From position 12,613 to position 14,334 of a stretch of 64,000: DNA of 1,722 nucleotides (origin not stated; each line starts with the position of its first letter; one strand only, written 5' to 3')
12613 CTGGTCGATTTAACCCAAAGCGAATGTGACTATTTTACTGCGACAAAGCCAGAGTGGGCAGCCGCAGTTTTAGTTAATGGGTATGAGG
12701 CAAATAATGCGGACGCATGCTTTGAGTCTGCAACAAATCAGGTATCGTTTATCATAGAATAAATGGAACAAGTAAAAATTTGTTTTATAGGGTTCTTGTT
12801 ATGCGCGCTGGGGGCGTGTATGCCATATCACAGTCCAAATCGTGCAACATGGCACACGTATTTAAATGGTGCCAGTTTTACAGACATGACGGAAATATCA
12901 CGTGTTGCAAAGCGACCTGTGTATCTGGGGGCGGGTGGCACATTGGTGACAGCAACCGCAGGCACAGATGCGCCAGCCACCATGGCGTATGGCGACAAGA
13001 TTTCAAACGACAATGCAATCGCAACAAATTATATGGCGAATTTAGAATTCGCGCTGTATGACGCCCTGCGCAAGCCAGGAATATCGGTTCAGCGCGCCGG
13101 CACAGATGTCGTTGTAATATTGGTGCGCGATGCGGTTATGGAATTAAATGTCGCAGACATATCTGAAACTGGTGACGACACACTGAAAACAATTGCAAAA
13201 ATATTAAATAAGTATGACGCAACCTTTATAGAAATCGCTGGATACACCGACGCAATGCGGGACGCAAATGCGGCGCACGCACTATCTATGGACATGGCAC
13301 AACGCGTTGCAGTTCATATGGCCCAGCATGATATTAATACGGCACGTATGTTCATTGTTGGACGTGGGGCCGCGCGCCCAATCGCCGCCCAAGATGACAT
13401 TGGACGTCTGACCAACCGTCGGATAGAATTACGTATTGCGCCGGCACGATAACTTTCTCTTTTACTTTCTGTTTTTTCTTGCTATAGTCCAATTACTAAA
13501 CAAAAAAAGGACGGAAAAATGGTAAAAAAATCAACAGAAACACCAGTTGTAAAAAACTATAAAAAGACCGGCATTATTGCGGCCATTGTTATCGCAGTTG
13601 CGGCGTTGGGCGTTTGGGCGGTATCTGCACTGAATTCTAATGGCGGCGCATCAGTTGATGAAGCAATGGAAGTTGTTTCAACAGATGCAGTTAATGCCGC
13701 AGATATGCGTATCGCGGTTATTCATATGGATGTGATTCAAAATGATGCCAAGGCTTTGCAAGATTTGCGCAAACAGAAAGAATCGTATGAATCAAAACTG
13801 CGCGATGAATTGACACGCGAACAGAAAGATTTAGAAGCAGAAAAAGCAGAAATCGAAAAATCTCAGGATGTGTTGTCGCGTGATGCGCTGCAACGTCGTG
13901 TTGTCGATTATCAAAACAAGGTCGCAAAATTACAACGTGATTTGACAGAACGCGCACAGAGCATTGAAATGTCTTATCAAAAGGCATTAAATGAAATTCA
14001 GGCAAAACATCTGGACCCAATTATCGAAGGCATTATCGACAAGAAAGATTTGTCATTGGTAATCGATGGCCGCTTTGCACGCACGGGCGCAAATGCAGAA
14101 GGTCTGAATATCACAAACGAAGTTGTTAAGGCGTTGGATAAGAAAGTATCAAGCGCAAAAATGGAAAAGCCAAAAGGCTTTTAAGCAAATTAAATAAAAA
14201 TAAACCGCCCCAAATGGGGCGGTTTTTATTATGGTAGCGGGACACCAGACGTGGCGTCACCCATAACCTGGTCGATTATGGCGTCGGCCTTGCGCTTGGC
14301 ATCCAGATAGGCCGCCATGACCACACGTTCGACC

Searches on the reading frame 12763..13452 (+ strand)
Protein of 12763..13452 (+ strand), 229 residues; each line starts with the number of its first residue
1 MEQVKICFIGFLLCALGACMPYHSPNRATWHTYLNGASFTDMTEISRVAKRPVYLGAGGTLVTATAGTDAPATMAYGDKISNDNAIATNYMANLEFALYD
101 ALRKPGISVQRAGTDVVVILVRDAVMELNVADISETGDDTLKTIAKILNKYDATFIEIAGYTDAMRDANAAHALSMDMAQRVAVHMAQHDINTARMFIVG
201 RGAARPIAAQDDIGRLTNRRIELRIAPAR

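Call 51: search_protein_families(library=ncbifam, proteins=[window:12763-13452:+], max_evalue=0.1)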
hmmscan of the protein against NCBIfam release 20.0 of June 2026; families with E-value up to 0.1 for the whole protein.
window:12763-13452:+ (229 aa): 28 families (the best 25 are shown)
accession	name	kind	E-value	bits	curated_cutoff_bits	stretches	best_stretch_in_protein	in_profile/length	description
NF053611.1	YiaD_Gzip_OmpA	equivalog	2.8e-27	95.7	175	1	46-225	23-206/206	YiaD family glycine zipper/OmpA-like lipoprotein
NF007804.1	PRK10510.1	equivalog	2.2e-18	66.4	307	1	88-227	78-218/219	OmpA family lipoprotein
NF053612.1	anchor_PA1041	equivalog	1.1e-13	51.7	250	1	117-225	123-235/236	PA1041 family peptidoglycan-binding anchor lipoprotein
TIGR03350.1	type_VI_ompA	equivalog_domain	8.4e-13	48.4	139.8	1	94-225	2-137/137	type VI secretion system protein TssL, long form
NF053585.1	OMP_LP_YfiB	equivalog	9.3e-13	48.4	128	1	125-223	59-158/163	outer membrane lipoprotein YfiB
NF006541.1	PRK09038.1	equivalog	4.3e-12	46.2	283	1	87-226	106-249/253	flagellar motor protein MotD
NF038224.1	OmpA_like_CmpA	equivalog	8e-11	41.9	300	1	4-225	8-214/233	C-OmpA-like family protein CmpA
NF006508.0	PRK08944.1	subfamily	1.3e-10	41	259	1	81-226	138-288/304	MotB family protein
NF005444.0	PRK07033.1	equivalog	1e-09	37.9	520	1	84-225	276-421/438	DotU family type VI secretion system protein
NF053613.1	OMP_toxin_LptF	equivalog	1.1e-09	38.3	400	1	119-226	138-246/256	lipotoxin F family OmpA-related lipoprotein LptF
NF006285.1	PRK08457.1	equivalog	1.3e-09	38.3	250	1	113-225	113-230/253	flagellar motor protein MotB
NF045787.1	OmpABordt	equivalog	3.8e-09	36.5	200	1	116-226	79-190/194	outer membrane protein OmpA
NF005999.0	PRK08126.1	subfamily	1e-08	34.4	571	1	80-226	281-431/432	hypothetical protein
NF038223.1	IcmN_DotK_IVB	equivalog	1.5e-08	34.5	250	1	97-224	30-158/164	type IVB secretion system protein IcmN/DotK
NF006547.1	PRK09040.1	equivalog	1.9e-06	27.4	194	1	122-226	87-201/213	hypothetical protein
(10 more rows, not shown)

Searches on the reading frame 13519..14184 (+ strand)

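Call 51: search_protein_families(library=ncbifam, proteins=[window:13519-14184:+], max_evalue=0.1)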
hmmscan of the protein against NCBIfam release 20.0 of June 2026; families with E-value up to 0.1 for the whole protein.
window:13519-14184:+ (221 aa): 5 families
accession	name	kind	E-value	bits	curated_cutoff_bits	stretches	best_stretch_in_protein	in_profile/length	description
NF008438.0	PRK11281.1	equivalog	0.0042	14.9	991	1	54-161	56-162/1113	mechanosensitive channel MscK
NF033885.1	conj_TraP_IncI1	equivalog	0.0076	16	135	1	18-152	15-140/217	conjugal transfer protein TraP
NF005283.0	PRK06800.1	equivalog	0.024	14.4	192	1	80-163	25-106/228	flagellar assembly protein H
TIGR01787.1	squalene_cyclas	subfamily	0.027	13.1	322.7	1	88-162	172-242/622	squalene/oxidosqualene cyclases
NF033930.1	pneumo_PspA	exception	0.09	11.5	850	1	80-164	170-256/659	pneumococcal surface protein A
